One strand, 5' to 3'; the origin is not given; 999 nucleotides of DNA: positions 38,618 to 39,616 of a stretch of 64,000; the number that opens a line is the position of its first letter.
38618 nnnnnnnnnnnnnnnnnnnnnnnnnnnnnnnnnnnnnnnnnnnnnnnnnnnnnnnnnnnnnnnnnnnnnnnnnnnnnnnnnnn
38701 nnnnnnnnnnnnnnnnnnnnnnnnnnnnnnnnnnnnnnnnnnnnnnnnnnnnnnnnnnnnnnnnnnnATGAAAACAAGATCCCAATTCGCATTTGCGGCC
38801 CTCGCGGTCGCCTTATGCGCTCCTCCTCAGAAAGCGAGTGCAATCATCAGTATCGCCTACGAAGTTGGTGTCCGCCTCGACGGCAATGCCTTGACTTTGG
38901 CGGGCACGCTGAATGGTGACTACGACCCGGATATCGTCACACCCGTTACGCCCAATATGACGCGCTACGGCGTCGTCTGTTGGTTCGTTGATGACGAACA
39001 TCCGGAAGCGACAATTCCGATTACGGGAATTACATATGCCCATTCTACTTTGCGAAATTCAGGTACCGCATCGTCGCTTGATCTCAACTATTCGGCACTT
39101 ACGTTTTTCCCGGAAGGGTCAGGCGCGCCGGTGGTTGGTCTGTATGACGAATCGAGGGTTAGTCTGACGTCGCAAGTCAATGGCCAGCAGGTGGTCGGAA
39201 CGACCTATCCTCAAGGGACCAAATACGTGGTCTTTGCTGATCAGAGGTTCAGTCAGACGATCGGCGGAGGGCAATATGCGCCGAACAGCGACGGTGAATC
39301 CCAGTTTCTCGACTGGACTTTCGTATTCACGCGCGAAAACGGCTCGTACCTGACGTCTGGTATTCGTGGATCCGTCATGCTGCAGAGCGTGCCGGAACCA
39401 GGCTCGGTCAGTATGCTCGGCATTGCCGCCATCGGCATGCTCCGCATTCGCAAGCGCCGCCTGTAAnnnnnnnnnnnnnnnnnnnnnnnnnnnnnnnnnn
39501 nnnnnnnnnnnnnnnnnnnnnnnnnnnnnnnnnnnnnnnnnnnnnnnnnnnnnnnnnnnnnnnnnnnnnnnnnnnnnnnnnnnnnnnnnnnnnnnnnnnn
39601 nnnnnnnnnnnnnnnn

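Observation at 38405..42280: GC-richer island carrying a PEP-CTERM protein and a proline-rich lipoprotein, inserted between rplB and rpsS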

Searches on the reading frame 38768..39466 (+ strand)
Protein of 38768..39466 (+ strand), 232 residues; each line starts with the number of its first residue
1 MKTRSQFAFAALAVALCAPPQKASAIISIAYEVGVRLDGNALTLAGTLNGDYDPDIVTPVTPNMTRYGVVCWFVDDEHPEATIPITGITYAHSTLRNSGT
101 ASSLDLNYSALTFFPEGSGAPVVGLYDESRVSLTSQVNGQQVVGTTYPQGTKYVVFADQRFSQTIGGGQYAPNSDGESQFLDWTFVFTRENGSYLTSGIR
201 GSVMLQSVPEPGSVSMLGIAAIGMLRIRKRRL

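Call 4: search_protein_families(library=ncbifam, proteins=[window:38768-39466:+], max_evalue=1)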
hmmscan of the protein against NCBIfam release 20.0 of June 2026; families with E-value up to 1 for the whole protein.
window:38768-39466:+ (232 aa): 10 families
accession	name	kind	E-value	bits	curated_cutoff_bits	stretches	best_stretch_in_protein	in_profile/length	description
NF033554.9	floc_PepA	equivalog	1.1e-06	28.7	80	1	190-231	219-260/261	flocculation-associated PEP-CTERM protein PepA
TIGR02595.1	PEP_CTERM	domain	8.4e-05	23.1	16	1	208-231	1-23/24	PEP-CTERM sorting domain-containing protein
NF038125.1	PEP_CTERM_THxN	subfamily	0.0019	17.8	85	1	188-231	203-246/246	THxN family PEP-CTERM protein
NF038120.1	PEP_CTERM_QFxxD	subfamily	0.0034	17.3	80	1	204-230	189-215/215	NF038120 family PEP-CTERM protein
NF041927.1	Xrt_dep_XDP1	equivalog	0.0059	16.6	125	1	206-231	217-242/242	exosortase-dependent surface protein XDP1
NF041538.1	PEP_EDSA_1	subfamily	0.0087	15.7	100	1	202-231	277-307/307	EDSAP-1 family PEP-CTERM protein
NF038118.1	PEP_CTERM_CCXG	equivalog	0.012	15.3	90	1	187-231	156-199/199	CCXG family PEP-CTERM protein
NF038129.1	PEP_NF038129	equivalog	0.057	13.2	65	1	175-231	138-194/194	NF038129 family PEP-CTERM protein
NF038126.1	PEP_CTERM_FxDxF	subfamily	0.064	13.5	50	1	201-229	135-165/165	FxDxF family PEP-CTERM protein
NF038124.1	PEP_CTERM_TLD_A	exception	0.076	12.6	100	1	205-230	208-235/235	PEP_CTERM-anchored TLD domain-containing protein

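Call 5: search_protein_families(library=pfam, proteins=[window:38768-39466:+], max_evalue=1)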
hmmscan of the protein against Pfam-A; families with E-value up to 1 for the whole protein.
window:38768-39466:+ (232 aa): 1 family
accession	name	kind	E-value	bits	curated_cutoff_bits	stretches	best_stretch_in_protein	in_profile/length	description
PF07589.16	PEP-CTERM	-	0.00021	21.7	20.7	1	207-230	1-23/24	PEP-CTERM motif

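Call 18: find_homologous_proteins(query=window:38768-39466:+, max_evalue=0.001)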
Query window:38768-39466:+ (232 aa): 2 proteins with E <= 0.001 among 1073 candidates.
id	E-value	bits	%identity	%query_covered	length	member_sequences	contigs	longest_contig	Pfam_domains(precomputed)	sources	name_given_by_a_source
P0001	5.3e-150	515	100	100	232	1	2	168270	-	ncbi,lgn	-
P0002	5.9e-72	260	57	98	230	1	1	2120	-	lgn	-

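Call 19: find_encoding_contigs(protein=P0001, flank=10000)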
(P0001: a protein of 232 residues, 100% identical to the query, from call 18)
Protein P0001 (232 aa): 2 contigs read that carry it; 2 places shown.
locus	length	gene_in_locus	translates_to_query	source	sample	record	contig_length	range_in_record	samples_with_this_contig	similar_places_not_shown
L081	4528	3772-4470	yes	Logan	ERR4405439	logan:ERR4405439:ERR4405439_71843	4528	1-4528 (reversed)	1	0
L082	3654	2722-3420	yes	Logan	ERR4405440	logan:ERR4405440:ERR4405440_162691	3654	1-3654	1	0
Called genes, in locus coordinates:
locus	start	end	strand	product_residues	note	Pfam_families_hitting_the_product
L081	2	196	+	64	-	?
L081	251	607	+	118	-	PF00338:Ribosomal_S10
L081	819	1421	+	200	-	PF00297:Ribosomal_L3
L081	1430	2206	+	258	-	PF00573:Ribosomal_L4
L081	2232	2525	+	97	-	PF00276:Ribosomal_L23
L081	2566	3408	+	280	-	PF00181:Ribosomal_L2_N, PF03947:Ribosomal_L2_C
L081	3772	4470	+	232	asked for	-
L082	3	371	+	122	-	?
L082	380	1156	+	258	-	PF00573:Ribosomal_L4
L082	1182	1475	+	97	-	PF00276:Ribosomal_L23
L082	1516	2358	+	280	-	PF00181:Ribosomal_L2_N, PF03947:Ribosomal_L2_C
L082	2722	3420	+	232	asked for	-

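Call 20: find_encoding_contigs(protein=P0002, flank=10000)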
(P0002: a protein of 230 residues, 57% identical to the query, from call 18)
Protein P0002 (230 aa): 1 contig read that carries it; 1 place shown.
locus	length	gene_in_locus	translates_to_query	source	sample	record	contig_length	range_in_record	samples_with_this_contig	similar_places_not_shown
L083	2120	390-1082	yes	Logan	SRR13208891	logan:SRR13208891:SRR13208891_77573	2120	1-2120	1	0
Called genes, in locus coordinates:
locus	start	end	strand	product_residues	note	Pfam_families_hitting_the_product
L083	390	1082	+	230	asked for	-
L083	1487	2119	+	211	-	?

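Call 49: predict_structure(alignment_id=A1)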
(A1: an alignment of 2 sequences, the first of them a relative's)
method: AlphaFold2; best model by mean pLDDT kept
length: 232 residues; sequences in the alignment: 2
mean_pLDDT: 35.0   pTM: 0.35
mean pLDDT of the five models: 35.0, 32.4, 31.1, 29.0, 28.9
residues with pLDDT >= 90: 0; 70-90: 0; 50-70: 19; < 50: 213
segments of 3 or more residues with pLDDT < 50: 1-68, 80-183, 194-229
pLDDT, mean of each block of 10 residues (from residue 1): 29 26 22 24 26 26 41 53 45 40 26 27 30 29 38 45 30 35 50 46 44 32 39 46
secondary structure, 60 per line:
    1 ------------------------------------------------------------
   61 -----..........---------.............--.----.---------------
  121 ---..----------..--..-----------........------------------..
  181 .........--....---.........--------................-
elements in order: E66-75 E85-97 E153-160 E179-189 E192-195 E199-207 H216-231

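Call 51: search_protein_representatives(protein=window:38768-39466:+)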
Query: 232 residues. Proteins with E-value up to 0.001 (for the whole library): 18; up to 1e-10: 7; up to 1e-30: 1. The best 18 are listed.
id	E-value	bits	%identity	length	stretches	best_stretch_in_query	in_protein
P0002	1.9e-72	259.7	58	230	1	4-231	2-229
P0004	7.0e-20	87.8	31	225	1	3-230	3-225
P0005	2.2e-14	69.8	32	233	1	13-231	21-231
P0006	5.9e-14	68.4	30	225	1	8-230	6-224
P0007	3.5e-12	62.6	29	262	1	28-231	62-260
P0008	4.2e-11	59.1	31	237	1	7-231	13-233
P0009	6.1e-11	58.5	28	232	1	9-229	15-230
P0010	5.0e-09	52.3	37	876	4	185-231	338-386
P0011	6.7e-09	51.9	34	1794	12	35-75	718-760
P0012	2.8e-08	49.8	32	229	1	12-228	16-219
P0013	3.1e-08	49.7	27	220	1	20-231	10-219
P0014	6.3e-07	45.4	36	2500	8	195-231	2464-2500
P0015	8.1e-06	41.8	45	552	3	185-230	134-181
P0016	5.2e-05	39.2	39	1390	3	204-231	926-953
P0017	5.9e-05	38.9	27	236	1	39-230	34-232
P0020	5.8e-04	35.7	29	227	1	59-228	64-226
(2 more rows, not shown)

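Call 53: list_cluster_members(proteins=[P0004, P0005, P0006, P0007, P0008, P0009, P0012, P0013, P0017, P0020])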
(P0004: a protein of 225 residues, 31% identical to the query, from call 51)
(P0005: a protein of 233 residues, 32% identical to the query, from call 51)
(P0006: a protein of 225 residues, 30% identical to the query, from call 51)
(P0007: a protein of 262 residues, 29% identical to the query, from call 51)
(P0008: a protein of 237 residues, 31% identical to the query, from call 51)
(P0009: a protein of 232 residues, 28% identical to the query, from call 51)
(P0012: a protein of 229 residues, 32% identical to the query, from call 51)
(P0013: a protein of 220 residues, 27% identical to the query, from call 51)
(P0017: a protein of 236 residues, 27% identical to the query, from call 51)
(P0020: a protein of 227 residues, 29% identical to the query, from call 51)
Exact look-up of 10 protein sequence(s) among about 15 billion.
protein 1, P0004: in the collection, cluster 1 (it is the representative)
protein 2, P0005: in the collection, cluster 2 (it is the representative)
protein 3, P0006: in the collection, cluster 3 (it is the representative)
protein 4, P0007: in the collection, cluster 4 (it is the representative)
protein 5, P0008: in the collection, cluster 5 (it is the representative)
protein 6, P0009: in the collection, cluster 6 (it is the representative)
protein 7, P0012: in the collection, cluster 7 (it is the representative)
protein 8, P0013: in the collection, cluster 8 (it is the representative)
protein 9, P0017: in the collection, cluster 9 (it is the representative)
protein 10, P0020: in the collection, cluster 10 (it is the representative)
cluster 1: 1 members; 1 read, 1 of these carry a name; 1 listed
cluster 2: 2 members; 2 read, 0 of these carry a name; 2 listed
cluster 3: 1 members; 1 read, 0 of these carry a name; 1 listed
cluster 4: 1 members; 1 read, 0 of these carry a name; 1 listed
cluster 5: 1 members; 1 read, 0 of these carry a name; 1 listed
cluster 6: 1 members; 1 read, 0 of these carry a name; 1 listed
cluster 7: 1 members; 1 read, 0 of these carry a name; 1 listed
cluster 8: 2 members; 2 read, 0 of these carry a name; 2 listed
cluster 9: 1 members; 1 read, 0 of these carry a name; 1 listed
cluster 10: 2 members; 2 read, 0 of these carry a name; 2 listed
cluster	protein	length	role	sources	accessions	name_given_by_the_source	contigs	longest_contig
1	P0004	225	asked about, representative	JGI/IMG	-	hypothetical protein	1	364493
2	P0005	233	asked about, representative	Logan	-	-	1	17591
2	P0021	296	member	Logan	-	-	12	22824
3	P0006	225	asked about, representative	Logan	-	-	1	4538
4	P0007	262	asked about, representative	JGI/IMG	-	-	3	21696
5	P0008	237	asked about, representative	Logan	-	-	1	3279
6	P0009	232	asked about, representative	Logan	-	-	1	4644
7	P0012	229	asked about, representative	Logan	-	-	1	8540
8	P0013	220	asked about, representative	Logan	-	-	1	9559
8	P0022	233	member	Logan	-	-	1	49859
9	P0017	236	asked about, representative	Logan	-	-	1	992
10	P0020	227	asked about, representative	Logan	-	-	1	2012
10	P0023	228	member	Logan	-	-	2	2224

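Call 55: find_encoding_contigs(protein=P0004, flank=10000, max_places=3)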
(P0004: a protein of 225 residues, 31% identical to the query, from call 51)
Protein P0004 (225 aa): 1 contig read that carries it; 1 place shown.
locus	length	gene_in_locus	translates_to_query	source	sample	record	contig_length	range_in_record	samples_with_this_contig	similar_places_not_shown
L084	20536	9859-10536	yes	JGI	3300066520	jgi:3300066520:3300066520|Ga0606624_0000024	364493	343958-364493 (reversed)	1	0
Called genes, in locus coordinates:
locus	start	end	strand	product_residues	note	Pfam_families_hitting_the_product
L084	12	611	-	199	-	-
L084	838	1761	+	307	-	PF02729:OTCace_N, PF00185:OTCace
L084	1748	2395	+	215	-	PF00156:Pribosyltran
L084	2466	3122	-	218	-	-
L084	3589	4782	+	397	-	PF00009:GTP_EFTU, PF03144:GTP_EFTU_D2, PF03143:GTP_EFTU_D3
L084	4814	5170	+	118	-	PF00338:Ribosomal_S10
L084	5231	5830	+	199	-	PF00297:Ribosomal_L3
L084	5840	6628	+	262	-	PF00573:Ribosomal_L4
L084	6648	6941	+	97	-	PF00276:Ribosomal_L23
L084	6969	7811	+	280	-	PF00181:Ribosomal_L2_N, PF03947:Ribosomal_L2_C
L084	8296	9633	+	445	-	-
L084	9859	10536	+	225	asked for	PF07589:PEP_exosort_dom (weak)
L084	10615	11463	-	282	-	-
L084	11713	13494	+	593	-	-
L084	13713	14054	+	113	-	PF00203:Ribosomal_S19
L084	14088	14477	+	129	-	PF00237:Ribosomal_L22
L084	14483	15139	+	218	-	PF07650:KH_2, PF00189:Ribosomal_S3_C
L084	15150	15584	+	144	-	PF00252:Ribosomal_L16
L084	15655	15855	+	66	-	PF00831:Ribosomal_L29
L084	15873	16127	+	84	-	PF00366:Ribosomal_S17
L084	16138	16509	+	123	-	PF00238:Ribosomal_L14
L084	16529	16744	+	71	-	PF00467:KOW, PF17136:ribosomal_L24 (weak)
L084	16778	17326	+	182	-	PF00281:Ribosomal_L5, PF00673:Ribosomal_L5_C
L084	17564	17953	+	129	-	PF00410:Ribosomal_S8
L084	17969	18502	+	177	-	PF00347:Ribosomal_L6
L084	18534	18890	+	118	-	PF00861:Ribosomal_L18p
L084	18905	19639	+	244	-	PF00333:Ribosomal_S5, PF03719:Ribosomal_S5_C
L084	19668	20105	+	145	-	PF00828:Ribosomal_L27A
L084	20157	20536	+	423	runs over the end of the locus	PF00344:SecY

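Call 56: find_encoding_contigs(protein=P0022, flank=10000, max_places=2)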
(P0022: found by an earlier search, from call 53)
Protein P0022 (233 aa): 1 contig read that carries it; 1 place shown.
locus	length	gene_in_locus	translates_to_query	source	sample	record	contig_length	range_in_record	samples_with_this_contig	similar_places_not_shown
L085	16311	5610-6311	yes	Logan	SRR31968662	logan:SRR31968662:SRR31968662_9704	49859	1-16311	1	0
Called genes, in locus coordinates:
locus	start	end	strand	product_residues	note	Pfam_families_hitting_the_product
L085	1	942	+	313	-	?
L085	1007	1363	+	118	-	PF00338:Ribosomal_S10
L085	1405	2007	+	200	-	PF00297:Ribosomal_L3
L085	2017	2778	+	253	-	PF00573:Ribosomal_L4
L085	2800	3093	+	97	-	PF00276:Ribosomal_L23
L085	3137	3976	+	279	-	PF00181:Ribosomal_L2_N, PF03947:Ribosomal_L2_C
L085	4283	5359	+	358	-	-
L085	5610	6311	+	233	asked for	-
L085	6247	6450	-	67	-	-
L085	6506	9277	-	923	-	PF09397:FtsK_gamma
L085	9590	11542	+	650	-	-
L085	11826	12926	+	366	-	PF00188:CAP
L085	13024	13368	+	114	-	PF00203:Ribosomal_S19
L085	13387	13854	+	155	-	PF00237:Ribosomal_L22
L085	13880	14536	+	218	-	PF07650:KH_2, PF00189:Ribosomal_S3_C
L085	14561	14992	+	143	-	PF00252:Ribosomal_L16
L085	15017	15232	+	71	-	PF00831:Ribosomal_L29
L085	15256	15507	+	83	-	PF00366:Ribosomal_S17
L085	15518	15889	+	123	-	PF00238:Ribosomal_L14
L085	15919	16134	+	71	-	PF00467:KOW, PF17136:ribosomal_L24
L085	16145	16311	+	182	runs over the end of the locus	PF00281:Ribosomal_L5, PF00673:Ribosomal_L5_C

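Call 57: find_encoding_contigs(protein=P0021, flank=10000, max_places=2)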
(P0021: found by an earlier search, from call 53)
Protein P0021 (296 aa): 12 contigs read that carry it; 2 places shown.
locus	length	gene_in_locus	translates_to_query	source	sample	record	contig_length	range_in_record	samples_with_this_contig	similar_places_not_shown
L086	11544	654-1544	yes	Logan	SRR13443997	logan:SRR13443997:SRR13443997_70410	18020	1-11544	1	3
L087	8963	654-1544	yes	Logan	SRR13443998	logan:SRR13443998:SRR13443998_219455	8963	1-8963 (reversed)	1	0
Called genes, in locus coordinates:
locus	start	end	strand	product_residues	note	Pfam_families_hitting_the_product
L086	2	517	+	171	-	PF01471:PG_binding_1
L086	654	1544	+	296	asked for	-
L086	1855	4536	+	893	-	-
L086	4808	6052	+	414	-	PF00188:CAP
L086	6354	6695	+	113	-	PF00203:Ribosomal_S19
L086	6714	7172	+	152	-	PF00237:Ribosomal_L22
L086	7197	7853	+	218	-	PF07650:KH_2, PF00189:Ribosomal_S3_C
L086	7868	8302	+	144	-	PF00252:Ribosomal_L16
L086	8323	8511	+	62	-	PF00831:Ribosomal_L29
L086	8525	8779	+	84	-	PF00366:Ribosomal_S17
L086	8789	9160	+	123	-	PF00238:Ribosomal_L14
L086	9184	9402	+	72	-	PF00467:KOW, PF17136:ribosomal_L24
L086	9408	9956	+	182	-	PF00281:Ribosomal_L5, PF00673:Ribosomal_L5_C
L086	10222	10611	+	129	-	PF00410:Ribosomal_S8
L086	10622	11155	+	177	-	PF00347:Ribosomal_L6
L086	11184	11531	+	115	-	PF00861:Ribosomal_L18p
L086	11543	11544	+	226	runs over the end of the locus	PF00333:Ribosomal_S5, PF03719:Ribosomal_S5_C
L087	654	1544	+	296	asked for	-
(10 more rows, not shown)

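Call 58: find_encoding_contigs(protein=P0007, flank=10000, max_places=2)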
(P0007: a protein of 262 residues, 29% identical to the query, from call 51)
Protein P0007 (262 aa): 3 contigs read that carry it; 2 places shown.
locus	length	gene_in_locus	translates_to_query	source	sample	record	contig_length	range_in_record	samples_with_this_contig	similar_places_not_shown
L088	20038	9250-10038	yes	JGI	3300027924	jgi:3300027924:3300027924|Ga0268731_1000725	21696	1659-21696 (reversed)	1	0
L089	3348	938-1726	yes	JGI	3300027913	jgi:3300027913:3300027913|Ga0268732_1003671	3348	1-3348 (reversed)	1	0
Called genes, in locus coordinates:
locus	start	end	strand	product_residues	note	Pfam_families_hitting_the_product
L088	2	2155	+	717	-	?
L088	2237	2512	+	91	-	-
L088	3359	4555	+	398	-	PF00009:GTP_EFTU, PF03144:GTP_EFTU_D2, PF03143:GTP_EFTU_D3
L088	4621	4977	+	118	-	PF00338:Ribosomal_S10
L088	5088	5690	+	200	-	PF00297:Ribosomal_L3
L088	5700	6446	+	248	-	PF00573:Ribosomal_L4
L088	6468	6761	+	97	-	PF00276:Ribosomal_L23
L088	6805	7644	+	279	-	PF00181:Ribosomal_L2_N, PF03947:Ribosomal_L2_C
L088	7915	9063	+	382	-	-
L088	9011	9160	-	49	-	-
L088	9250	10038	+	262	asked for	-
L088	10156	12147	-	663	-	-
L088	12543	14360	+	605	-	-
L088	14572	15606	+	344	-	PF00188:CAP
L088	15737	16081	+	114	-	PF00203:Ribosomal_S19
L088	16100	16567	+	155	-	PF00237:Ribosomal_L22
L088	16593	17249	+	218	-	PF07650:KH_2, PF00189:Ribosomal_S3_C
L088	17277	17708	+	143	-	PF00252:Ribosomal_L16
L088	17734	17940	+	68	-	PF00831:Ribosomal_L29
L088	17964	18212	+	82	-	PF00366:Ribosomal_S17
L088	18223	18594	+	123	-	PF00238:Ribosomal_L14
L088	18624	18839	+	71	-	PF00467:KOW, PF17136:ribosomal_L24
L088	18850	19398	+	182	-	PF00281:Ribosomal_L5, PF00673:Ribosomal_L5_C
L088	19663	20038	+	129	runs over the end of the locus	PF00410:Ribosomal_S8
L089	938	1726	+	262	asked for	-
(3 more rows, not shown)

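Call 65: search_protein_families(library=pfam, proteins=[L084:8296-9633:+, L084:11713-13494:+, L085:9590-11542:+, L086:1855-4536:+, L088:12543-14360:+, L084:10615-11463:-], max_evalue=0.01)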
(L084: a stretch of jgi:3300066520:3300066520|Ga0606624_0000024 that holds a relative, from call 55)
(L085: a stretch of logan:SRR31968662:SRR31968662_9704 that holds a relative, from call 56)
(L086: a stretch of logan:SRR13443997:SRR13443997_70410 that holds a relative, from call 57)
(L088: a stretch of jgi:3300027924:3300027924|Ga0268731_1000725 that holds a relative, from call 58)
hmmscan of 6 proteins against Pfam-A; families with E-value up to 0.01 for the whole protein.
L084:8296-9633:+ (445 aa): 1 family
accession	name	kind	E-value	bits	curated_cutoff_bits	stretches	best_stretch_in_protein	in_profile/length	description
PF01471.23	PG_binding_1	-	0.00039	21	23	1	361-398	4-41/57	Putative peptidoglycan binding domain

L084:11713-13494:+ (593 aa): 0 families

L085:9590-11542:+ (650 aa): 0 families

L086:1855-4536:+ (893 aa): 0 families

L088:12543-14360:+ (605 aa): 0 families

L084:10615-11463:- (282 aa): 0 families

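Call 78: find_encoding_contigs(protein=P0005, flank=10000, max_places=1)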
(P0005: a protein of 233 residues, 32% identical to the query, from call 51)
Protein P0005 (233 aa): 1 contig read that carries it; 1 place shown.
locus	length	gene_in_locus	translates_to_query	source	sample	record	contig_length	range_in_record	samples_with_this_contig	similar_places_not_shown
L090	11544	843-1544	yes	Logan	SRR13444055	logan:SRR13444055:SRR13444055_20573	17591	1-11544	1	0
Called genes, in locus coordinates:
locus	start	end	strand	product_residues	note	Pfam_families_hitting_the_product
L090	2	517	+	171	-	PF01471:PG_binding_1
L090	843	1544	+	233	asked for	-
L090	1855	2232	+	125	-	-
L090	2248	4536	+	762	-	-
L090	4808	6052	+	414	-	PF00188:CAP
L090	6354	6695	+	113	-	PF00203:Ribosomal_S19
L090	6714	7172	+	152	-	PF00237:Ribosomal_L22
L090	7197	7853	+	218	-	PF07650:KH_2, PF00189:Ribosomal_S3_C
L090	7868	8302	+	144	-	PF00252:Ribosomal_L16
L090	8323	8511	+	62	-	PF00831:Ribosomal_L29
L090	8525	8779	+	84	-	PF00366:Ribosomal_S17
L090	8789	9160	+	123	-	PF00238:Ribosomal_L14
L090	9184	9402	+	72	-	PF00467:KOW, PF17136:ribosomal_L24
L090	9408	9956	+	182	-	PF00281:Ribosomal_L5, PF00673:Ribosomal_L5_C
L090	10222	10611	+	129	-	PF00410:Ribosomal_S8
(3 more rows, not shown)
